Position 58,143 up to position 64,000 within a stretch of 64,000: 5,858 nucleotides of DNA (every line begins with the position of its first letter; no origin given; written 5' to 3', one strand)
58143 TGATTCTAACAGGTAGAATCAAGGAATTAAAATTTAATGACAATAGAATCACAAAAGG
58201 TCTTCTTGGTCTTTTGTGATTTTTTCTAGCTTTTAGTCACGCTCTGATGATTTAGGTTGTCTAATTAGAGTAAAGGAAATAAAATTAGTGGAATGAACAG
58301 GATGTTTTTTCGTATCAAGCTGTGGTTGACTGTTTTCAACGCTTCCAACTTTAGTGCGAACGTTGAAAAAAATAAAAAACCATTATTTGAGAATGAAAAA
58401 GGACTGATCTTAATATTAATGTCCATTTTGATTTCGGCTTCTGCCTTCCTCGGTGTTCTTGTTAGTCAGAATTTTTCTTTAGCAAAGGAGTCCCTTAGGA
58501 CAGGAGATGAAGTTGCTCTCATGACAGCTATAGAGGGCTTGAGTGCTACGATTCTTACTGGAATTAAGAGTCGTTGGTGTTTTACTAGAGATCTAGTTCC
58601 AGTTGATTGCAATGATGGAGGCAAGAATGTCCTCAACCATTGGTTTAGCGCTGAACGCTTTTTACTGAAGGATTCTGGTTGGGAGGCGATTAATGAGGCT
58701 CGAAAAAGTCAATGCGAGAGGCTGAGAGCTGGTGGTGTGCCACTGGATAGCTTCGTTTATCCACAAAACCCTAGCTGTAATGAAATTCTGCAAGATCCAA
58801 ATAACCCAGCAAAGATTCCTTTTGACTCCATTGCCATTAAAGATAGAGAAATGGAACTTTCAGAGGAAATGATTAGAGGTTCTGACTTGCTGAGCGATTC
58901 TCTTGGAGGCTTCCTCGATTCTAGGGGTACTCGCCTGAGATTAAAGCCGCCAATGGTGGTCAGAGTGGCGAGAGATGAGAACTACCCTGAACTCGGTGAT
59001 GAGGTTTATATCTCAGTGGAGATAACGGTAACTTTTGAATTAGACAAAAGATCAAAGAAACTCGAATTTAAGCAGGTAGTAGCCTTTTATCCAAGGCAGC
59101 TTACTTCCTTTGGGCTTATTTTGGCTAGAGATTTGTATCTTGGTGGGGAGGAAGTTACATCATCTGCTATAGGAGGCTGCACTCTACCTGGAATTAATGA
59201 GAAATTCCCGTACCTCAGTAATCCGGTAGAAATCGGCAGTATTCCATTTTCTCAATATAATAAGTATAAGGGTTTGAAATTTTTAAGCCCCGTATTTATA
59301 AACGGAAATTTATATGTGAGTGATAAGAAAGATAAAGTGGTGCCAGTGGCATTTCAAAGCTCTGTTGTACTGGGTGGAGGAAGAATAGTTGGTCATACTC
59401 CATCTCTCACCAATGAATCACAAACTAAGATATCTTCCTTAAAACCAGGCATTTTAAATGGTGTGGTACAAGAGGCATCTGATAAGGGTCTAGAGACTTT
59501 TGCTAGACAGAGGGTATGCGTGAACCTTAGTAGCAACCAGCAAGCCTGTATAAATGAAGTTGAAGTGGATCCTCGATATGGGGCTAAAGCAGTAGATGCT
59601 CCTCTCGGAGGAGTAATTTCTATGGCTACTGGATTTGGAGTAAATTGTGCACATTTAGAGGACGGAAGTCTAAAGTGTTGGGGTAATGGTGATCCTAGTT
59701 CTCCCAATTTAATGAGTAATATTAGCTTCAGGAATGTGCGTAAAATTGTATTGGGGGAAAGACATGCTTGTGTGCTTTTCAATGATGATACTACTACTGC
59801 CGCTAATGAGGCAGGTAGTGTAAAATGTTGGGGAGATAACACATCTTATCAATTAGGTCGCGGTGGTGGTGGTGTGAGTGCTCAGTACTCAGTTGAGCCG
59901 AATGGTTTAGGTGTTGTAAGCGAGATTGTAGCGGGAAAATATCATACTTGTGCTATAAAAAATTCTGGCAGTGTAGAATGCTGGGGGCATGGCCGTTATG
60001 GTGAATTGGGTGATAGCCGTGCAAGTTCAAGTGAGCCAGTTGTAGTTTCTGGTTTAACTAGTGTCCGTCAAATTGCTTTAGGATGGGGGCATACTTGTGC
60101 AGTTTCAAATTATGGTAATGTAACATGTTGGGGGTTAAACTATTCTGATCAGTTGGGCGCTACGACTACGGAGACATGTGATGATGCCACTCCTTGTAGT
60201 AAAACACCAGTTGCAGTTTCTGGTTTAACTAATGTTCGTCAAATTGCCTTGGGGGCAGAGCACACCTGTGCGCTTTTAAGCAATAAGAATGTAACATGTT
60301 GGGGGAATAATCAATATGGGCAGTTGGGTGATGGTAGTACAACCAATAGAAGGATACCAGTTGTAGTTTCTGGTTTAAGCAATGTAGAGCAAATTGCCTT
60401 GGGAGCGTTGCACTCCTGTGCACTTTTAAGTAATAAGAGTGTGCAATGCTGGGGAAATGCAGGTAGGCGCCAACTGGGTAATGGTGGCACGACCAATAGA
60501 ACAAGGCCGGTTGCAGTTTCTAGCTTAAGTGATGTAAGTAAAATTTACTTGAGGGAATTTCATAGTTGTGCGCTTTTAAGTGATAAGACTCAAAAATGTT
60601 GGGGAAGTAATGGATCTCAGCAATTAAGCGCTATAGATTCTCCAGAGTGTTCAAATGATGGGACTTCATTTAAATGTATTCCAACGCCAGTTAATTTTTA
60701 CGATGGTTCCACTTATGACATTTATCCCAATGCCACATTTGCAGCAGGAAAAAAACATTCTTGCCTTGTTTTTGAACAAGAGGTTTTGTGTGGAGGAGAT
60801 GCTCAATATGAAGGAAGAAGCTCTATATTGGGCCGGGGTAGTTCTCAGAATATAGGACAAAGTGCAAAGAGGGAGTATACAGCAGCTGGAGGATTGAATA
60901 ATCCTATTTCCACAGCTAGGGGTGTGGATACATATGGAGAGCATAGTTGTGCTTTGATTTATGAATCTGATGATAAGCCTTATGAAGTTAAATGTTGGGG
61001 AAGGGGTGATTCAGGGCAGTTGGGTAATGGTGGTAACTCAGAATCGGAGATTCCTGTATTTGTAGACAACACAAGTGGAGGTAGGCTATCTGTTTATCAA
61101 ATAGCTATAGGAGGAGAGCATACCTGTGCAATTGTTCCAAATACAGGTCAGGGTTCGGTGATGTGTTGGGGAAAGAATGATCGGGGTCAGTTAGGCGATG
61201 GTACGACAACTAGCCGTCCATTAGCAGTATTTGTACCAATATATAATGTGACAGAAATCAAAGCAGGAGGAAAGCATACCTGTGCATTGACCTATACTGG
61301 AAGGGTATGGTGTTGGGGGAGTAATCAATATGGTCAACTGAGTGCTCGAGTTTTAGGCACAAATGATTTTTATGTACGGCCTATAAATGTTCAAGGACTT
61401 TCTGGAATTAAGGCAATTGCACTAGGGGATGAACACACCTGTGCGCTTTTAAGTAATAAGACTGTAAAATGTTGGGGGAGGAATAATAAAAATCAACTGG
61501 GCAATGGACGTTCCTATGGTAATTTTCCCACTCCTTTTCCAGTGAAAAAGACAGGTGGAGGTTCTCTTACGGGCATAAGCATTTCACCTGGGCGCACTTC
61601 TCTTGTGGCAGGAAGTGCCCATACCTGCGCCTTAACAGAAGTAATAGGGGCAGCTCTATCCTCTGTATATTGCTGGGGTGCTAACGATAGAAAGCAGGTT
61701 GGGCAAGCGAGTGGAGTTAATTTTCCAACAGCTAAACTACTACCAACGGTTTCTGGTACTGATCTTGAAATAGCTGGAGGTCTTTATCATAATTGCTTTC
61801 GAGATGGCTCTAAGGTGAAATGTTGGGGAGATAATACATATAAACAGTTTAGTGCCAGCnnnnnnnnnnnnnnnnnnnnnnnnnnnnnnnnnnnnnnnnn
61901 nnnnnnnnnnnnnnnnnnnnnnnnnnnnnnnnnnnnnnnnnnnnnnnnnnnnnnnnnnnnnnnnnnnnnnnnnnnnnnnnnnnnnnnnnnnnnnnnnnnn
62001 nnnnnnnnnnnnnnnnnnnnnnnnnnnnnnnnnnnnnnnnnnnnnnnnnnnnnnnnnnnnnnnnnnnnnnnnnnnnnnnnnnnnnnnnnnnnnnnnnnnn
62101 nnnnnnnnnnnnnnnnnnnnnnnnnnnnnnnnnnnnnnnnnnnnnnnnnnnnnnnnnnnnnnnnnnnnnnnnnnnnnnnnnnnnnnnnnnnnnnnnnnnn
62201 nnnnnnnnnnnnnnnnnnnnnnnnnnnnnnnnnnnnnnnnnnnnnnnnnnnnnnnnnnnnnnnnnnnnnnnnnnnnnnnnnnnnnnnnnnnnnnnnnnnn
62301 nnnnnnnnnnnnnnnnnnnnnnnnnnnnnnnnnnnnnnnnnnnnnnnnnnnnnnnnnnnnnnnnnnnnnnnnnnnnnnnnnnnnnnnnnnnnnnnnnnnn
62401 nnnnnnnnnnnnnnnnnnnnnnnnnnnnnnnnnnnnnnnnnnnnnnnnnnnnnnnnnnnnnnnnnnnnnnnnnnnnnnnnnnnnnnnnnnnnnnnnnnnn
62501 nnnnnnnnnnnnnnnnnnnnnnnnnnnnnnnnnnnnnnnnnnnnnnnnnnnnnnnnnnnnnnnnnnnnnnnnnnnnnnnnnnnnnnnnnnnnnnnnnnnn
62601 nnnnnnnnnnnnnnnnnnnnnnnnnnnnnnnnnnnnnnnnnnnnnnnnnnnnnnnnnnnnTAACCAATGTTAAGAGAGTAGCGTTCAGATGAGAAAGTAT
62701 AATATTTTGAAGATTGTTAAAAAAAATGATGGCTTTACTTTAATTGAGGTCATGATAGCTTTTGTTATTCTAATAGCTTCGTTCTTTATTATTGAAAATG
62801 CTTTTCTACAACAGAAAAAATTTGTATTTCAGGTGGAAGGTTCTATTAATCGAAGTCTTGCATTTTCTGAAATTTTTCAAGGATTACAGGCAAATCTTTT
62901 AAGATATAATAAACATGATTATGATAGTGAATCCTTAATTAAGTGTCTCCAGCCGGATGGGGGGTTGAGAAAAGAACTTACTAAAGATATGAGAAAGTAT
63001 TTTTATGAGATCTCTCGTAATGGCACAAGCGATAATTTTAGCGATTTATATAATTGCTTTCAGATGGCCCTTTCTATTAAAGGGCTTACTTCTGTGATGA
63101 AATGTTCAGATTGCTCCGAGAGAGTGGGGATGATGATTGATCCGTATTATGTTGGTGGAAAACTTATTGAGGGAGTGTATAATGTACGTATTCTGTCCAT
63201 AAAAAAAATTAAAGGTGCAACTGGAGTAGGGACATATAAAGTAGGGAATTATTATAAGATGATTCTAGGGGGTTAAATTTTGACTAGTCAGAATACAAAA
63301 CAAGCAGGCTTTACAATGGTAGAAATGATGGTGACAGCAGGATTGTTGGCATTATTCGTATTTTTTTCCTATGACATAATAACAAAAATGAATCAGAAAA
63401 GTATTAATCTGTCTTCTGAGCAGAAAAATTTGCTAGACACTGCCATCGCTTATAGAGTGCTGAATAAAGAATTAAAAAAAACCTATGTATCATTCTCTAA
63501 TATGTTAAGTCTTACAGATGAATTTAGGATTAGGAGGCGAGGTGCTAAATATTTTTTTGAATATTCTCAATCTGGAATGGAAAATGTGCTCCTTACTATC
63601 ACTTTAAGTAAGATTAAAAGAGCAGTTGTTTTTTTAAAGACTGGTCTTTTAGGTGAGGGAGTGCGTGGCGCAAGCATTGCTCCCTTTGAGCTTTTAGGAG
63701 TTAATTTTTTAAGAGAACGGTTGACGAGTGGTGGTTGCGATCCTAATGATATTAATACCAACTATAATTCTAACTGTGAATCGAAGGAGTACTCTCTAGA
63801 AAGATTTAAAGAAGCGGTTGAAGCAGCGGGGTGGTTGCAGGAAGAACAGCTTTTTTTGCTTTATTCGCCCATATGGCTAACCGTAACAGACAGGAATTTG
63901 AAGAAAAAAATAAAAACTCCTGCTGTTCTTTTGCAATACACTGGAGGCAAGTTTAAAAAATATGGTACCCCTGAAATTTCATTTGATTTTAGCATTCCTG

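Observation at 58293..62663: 1456-aa PilX-N-anchored protein with a double RCC1 propeller: a possible new class of type IV pilus/pseudopilus tip protein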

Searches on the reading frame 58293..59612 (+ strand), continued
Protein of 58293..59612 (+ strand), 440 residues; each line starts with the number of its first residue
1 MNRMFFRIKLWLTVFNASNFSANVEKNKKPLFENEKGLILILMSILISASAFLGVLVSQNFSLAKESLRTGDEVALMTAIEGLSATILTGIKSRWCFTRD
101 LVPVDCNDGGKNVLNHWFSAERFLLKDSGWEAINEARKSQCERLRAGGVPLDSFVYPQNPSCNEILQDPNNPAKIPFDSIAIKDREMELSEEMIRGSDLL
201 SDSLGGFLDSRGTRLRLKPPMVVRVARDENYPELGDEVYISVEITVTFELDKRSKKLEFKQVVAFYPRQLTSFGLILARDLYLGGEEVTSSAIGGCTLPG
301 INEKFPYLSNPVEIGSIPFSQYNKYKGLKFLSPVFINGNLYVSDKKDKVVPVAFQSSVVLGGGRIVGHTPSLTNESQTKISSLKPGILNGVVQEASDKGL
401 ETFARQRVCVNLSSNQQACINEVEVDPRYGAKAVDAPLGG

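Call 61: search_solved_structures(query=A3, max_evalue=10)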
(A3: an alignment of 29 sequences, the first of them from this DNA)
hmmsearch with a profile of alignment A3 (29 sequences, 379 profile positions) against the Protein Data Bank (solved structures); distinct sequences matched with E-value up to 10: 4.
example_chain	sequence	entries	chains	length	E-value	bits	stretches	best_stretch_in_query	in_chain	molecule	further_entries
9egp_A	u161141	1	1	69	0.041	15.9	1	8-58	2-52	Geopilin domain 1 protein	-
7tgg_A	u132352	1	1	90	0.065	15.3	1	5-63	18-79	Geopilin domain 1 protein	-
2bju_A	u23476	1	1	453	0.15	14.1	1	7-49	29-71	PLASMEPSIN II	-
3ueb_A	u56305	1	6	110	1.3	10.9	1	129-195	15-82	Putative uncharacterized protein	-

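Call 83: find_encoding_contigs(protein=P0002, flank=10000, max_places=2)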
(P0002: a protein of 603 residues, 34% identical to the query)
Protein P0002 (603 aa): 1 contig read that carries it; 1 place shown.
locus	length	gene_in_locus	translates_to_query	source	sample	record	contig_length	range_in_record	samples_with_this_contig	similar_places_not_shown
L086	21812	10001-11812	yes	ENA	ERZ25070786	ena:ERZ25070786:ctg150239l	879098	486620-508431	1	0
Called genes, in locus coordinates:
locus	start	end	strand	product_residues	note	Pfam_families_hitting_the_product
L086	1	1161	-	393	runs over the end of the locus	PF07508:Recombinase, PF13408:Zn_ribbon_recom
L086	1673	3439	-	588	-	PF04326:SLFN_AlbA_2, PF13749:HATPase_c_4 (weak)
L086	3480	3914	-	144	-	-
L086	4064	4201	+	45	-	-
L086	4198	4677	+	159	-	PF13749:HATPase_c_4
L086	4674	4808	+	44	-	-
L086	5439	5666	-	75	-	-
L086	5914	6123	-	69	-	-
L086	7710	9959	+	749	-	PF26745:SPM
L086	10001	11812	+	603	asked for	PF25390:WD40_RLD, PF00415:RCC1, PF13540:RCC1_2, PF00415:RCC1, PF13540:RCC1_2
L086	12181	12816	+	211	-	PF25390:WD40_RLD, PF13540:RCC1_2, PF00415:RCC1, PF13540:RCC1_2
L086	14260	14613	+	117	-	PF07963:N_methyl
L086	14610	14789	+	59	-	-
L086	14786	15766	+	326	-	-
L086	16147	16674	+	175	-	-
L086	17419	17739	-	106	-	-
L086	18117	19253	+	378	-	PF13173:AAA_14, PF13635:DUF4143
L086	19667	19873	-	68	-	-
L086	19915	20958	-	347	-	PF05724:TPMT, PF05175:MTS (faint), PF03848:TehB (faint), PF08241:Methyltransf_11, PF08242:Methyltransf_12, PF13649:Methyltransf_25, PF13847:Methyltransf_31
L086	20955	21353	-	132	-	-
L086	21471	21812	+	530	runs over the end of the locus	PF03255:ACCA (faint), PF01039:Carboxyl_trans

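Call 86: search_protein_families(library=ncbifam, proteins=[L082:16158-17525:+, L081:15001-16920:+, L078:5792-7042:+, L086:7710-9956:+, L082:10001-14482:+, L081:9143-13375:+, L079:4980-8162:+], max_evalue=0.01)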
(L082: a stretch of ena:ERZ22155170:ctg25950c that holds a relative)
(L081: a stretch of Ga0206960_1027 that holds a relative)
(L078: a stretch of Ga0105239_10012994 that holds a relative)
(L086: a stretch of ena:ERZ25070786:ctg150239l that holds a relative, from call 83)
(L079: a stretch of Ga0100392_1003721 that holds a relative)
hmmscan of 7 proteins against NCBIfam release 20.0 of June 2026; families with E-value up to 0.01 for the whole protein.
L082:16158-17525:+ (456 aa): 0 families

L081:15001-16920:+ (640 aa): 0 families

L078:5792-7042:+ (417 aa): 1 family
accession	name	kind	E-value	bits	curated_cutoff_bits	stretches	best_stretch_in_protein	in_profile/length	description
NF045830.1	MYPU_1760_HExxH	subfamily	0.0098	15.1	175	0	313-341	463-490/509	MYPU_1760 family metalloprotease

L086:7710-9956:+ (749 aa): 0 families

L082:10001-14482:+ (1494 aa): 0 families

L081:9143-13375:+ (1411 aa): 0 families

L079:4980-8162:+ (1061 aa): 0 families

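Call 97: search_protein_families(library=pfam, alignment_id=A3, max_evalue=10)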
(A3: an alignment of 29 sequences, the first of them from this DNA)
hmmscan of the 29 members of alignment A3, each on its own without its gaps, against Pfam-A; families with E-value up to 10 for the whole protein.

A. member 1, seq(440 aa): 0 families

B. families by the number of members that match (of 29 scanned): 12 families
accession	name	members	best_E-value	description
PF06024.17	Orf78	2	0.016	Orf78 (ac78)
PF22043.2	DUF6935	1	1e-05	Domain of unknown function (DUF6935)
PF21911.1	PG_1098_N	1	0.088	N-terminal domain in putative methyltransferase PG_1098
PF15990.10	UPF0767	1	0.091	UPF0767 family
PF09009.16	Exotox-A_cataly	1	0.12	Exotoxin A catalytic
PF08583.15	Cmc1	1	0.13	Cytochrome c oxidase biogenesis protein Cmc1 like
PF08053.16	Tna_leader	1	0.13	Tryptophanase operon leader peptide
PF17247.7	DUF5316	1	0.15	Family of unknown function (DUF5316)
PF16915.10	Eryth_link_C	1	0.15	Annelid erythrocruorin linker subunit C-terminus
PF04932.20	Wzy_C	1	0.16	O-Antigen ligase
PF20869.2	FAM186A_PQQAQ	1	0.2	FAM186A, PQQAQ repeat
PF05222.21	AlaDh_PNT_N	1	0.2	Alanine dehydrogenase/PNT, N-terminal domain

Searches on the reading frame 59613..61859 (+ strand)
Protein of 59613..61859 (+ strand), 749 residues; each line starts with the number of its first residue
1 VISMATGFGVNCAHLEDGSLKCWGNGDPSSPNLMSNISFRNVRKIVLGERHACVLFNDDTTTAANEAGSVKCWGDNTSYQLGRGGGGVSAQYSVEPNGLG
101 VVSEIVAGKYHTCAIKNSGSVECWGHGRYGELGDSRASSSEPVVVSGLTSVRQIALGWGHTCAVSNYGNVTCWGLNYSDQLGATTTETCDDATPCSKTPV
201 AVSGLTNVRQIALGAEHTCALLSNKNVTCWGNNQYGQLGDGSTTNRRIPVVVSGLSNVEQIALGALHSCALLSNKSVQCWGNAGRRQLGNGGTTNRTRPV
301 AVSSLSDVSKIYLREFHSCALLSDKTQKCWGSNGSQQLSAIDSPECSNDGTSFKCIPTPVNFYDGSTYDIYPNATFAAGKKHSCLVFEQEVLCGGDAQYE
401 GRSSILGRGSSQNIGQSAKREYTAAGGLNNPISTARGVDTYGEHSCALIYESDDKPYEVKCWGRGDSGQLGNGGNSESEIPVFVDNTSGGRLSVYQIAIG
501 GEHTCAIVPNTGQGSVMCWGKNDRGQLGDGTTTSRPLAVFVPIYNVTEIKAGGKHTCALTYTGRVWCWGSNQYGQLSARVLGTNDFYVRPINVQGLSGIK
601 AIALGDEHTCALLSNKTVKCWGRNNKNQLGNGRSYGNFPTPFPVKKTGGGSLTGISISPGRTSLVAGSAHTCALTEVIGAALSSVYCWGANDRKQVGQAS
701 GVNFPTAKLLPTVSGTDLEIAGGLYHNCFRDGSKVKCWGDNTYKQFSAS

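Call 75: search_solved_structures(query=window:59613-61859:+, max_evalue=1e-10)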
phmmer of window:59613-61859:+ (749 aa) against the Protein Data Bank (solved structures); distinct sequences matched with E-value up to 1e-10: 29.
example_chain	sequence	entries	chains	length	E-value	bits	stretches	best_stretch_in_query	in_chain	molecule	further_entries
6xzm_A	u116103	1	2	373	1.1e-48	169.4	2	103-306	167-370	Ultraviolet-B receptor UVR8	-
6xzn_A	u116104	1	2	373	9.7e-44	153.1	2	103-306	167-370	Ultraviolet-B receptor UVR8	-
8gqe_B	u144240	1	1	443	8.4e-43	150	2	103-353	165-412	Ultraviolet-B receptor UVR8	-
4dnu_A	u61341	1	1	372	1.1e-41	146.3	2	103-306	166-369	AT5g63860/MGI19_6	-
6xzl_A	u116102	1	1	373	4e-40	141.1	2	104-255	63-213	Ultraviolet-B receptor UVR8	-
4naa_A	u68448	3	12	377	5.6e-40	140.6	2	104-255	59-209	Ultraviolet-B receptor UVR8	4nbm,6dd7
4dnw_A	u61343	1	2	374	6e-40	140.5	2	104-255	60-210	AT5g63860/MGI19_6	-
4d9s_A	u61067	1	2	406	6.9e-40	140.3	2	104-255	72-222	UVB-resistance protein UVR8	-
7vgg_B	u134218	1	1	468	1.2e-39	139.5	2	104-254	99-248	Ultraviolet-B receptor UVR8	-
4nc4_A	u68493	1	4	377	6.8e-39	137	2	104-255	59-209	Ultraviolet-B receptor UVR8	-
4dnv_A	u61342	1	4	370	8.2e-39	136.8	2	104-255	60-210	AT5g63860/MGI19_6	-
4o2w_A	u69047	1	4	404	6e-32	114.1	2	102-270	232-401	E3 ubiquitin-protein ligase HERC1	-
7q40_A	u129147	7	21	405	4.7e-31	111.1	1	459-632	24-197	E3 ubiquitin-protein ligase HERC2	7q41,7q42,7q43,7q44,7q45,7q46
3kci_A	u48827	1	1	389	5.5e-27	97.7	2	432-637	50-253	Probable E3 ubiquitin-protein ligase HERC2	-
4l1m_A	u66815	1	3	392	1.1e-26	96.6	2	458-630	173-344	E3 ubiquitin-protein ligase HERC2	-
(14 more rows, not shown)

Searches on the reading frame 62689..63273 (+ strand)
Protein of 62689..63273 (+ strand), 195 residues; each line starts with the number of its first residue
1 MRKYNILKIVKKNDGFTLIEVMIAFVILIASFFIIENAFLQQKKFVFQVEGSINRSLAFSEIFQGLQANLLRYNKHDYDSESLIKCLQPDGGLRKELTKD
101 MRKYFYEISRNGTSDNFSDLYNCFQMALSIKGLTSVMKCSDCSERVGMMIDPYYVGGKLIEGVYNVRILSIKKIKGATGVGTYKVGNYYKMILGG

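Call 3: search_protein_families(library=pfam, proteins=[window:62689-63273:+], max_evalue=0.1)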
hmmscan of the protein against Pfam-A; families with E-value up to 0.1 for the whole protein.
window:62689-63273:+ (195 aa): 1 family
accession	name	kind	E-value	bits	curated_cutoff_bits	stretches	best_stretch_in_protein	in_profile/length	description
PF07963.17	N_methyl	-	4.7e-06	26.4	21.2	1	11-28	2-19/27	Prokaryotic N-terminal methylation motif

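Call 4: search_protein_families(library=ncbifam, proteins=[window:62689-63273:+], max_evalue=0.1)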
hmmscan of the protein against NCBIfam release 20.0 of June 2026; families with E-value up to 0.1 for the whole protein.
window:62689-63273:+ (195 aa): 5 families
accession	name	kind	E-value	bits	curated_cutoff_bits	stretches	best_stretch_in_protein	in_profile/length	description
NF041013.1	T4P_ComGE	equivalog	0.0012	18.9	49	1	11-41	1-33/83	competence type IV pilus minor pilin ComGE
TIGR02532.1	IV_pilin_GFxxxE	domain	0.0018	18.1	16.3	1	15-28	3-16/24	prepilin-type N-terminal cleavage/methylation domain-containing protein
NF041002.1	pilin_ComGF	equivalog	0.018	15.3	80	1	14-45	2-33/139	competence type IV pilus minor pilin ComGF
NF007800.0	PRK10506.1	equivalog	0.037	13.8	158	1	9-30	4-25/163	prepilin peptidase-dependent protein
NF006453.0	PRK08808.1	equivalog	0.068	12.2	295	1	11-32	4-25/211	type II secretion system protein J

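Call 14: find_encoding_contigs(protein=window:62689-63273:+, flank=10000, max_places=6)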
Protein window:62689-63273:+ (195 aa): no gene with exactly this product is on record in the collection.

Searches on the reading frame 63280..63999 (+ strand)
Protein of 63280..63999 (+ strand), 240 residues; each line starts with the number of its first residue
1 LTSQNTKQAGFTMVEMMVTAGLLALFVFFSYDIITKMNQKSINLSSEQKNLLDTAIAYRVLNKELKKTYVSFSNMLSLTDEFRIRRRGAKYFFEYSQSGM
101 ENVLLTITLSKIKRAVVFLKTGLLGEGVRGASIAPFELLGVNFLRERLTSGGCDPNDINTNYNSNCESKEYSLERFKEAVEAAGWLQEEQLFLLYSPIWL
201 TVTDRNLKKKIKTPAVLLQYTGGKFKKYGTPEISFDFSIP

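Call 10: search_protein_families(library=pfam, proteins=[window:63280-63999:+], max_evalue=10)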
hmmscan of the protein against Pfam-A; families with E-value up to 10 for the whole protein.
window:63280-63999:+ (240 aa): 3 families
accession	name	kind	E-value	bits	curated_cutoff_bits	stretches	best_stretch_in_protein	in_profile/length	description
PF07963.17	N_methyl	-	3.1e-05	23.8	21.2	1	6-27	2-23/27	Prokaryotic N-terminal methylation motif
PF25672.1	BBH37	-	0.027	14.9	27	1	31-102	50-120/184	BBH37 helical domain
PF12624.14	VPS13_N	-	0.099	10.8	80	1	32-80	443-502/1317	VPS13-like family N-terminal region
